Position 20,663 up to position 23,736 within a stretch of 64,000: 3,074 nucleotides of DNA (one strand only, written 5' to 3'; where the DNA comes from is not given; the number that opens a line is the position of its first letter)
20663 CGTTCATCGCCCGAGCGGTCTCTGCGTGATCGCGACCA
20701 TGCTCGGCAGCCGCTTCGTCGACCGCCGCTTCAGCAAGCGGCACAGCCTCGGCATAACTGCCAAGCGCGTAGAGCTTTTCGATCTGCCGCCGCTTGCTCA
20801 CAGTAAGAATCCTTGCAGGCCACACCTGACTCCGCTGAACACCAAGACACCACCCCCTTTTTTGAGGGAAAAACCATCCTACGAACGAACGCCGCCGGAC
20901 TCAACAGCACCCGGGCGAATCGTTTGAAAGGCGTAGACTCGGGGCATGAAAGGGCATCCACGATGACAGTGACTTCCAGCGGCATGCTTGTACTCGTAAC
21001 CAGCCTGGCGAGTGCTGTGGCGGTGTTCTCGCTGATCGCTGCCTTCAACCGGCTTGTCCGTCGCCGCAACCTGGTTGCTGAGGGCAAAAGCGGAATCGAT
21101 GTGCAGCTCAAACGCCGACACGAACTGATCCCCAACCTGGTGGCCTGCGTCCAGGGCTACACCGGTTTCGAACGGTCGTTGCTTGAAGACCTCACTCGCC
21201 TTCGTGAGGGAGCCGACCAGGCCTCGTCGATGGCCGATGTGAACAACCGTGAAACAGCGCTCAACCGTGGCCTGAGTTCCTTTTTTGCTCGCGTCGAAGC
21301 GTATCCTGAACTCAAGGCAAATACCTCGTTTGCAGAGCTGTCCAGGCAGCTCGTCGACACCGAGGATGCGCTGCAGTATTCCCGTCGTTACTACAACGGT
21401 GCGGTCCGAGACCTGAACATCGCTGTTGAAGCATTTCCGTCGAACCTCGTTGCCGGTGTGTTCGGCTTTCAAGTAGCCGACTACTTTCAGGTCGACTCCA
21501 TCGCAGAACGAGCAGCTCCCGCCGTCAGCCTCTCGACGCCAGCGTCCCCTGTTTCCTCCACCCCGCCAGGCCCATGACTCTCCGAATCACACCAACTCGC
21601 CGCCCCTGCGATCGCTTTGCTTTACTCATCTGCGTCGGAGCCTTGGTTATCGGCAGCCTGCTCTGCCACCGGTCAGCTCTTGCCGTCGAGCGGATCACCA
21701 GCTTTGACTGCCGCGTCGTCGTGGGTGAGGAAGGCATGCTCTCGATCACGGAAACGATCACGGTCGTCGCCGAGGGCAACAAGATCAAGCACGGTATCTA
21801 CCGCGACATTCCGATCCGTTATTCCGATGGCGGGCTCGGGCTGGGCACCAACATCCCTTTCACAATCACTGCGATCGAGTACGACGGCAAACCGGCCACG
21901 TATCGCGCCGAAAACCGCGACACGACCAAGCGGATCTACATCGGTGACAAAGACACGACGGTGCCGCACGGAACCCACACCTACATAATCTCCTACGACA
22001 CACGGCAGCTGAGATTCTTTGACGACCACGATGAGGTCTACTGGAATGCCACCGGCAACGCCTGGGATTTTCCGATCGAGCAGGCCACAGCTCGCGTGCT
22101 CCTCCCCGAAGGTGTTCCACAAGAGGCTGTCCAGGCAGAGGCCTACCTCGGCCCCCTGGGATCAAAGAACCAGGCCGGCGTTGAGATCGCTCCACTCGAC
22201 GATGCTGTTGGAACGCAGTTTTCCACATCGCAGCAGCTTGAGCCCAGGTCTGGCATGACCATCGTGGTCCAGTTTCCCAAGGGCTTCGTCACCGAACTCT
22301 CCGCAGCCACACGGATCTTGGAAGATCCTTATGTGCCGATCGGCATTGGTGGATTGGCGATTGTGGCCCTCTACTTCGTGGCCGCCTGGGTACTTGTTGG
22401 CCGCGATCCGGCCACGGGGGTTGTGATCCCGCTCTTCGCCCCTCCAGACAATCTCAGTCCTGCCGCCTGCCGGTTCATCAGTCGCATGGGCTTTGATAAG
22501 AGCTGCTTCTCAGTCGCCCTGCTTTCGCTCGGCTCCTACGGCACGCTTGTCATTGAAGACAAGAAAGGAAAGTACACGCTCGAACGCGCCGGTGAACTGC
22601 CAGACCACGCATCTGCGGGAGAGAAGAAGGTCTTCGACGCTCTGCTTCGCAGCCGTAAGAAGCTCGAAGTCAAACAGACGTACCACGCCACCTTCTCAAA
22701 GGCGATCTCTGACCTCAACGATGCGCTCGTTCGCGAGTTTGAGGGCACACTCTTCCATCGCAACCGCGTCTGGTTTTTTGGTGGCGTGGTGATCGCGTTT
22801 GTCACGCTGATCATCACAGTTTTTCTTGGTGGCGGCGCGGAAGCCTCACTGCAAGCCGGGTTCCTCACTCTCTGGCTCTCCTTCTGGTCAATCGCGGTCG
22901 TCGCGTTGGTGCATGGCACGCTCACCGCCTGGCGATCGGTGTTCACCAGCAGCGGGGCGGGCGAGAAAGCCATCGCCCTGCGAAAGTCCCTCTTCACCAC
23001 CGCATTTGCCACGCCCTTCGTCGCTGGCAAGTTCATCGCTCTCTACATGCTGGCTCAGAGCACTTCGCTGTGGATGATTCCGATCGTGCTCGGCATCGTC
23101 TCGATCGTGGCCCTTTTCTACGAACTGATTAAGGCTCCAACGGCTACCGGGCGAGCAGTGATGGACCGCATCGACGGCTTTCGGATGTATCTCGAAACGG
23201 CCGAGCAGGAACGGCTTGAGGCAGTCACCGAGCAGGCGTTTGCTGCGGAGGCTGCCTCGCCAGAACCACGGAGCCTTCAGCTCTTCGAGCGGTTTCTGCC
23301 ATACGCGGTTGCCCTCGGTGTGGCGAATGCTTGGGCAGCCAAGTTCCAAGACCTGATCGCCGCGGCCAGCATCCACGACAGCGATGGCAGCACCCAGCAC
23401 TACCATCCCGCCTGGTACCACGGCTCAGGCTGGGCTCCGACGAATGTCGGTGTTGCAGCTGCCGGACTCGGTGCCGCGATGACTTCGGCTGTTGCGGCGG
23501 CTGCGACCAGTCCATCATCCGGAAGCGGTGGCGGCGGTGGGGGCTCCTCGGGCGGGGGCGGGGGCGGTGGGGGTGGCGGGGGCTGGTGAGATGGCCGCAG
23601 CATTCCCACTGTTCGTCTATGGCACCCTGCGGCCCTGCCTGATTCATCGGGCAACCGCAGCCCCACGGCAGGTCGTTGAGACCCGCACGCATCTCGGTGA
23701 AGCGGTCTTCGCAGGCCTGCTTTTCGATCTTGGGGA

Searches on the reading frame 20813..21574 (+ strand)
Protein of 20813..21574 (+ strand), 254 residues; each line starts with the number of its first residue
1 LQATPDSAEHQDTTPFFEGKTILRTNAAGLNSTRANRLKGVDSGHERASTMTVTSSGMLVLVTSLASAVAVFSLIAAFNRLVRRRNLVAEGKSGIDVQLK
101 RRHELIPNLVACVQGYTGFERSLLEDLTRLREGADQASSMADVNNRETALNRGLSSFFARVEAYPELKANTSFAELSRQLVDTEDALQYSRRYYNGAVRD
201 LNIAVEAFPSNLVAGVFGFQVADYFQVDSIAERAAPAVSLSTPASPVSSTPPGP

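Call 7: search_protein_families(library=pfam, proteins=[window:20813-21574:+], max_evalue=0.01)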
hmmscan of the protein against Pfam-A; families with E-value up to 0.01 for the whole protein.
window:20813-21574:+ (254 aa): 1 family
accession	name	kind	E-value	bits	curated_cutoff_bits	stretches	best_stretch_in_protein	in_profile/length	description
PF04011.17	LemA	-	5.2e-49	166.3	26.2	1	93-239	3-148/149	LemA family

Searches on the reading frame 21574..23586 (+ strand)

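Call 7: search_protein_families(library=pfam, proteins=[window:21574-23586:+], max_evalue=0.01)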
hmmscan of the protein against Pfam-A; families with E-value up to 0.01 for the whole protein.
window:21574-23586:+ (671 aa): 2 families
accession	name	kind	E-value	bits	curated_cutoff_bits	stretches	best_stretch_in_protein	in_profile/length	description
PF20990.2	DUF2207_C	-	5.2e-33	115.2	33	2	466-591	134-247/247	Predicted membrane protein (DUF2207) C-terminal domain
PF09972.14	DUF2207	-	1.7e-27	97.2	24.4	1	40-233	1-171/172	Predicted membrane protein (DUF2207) N-terminal domain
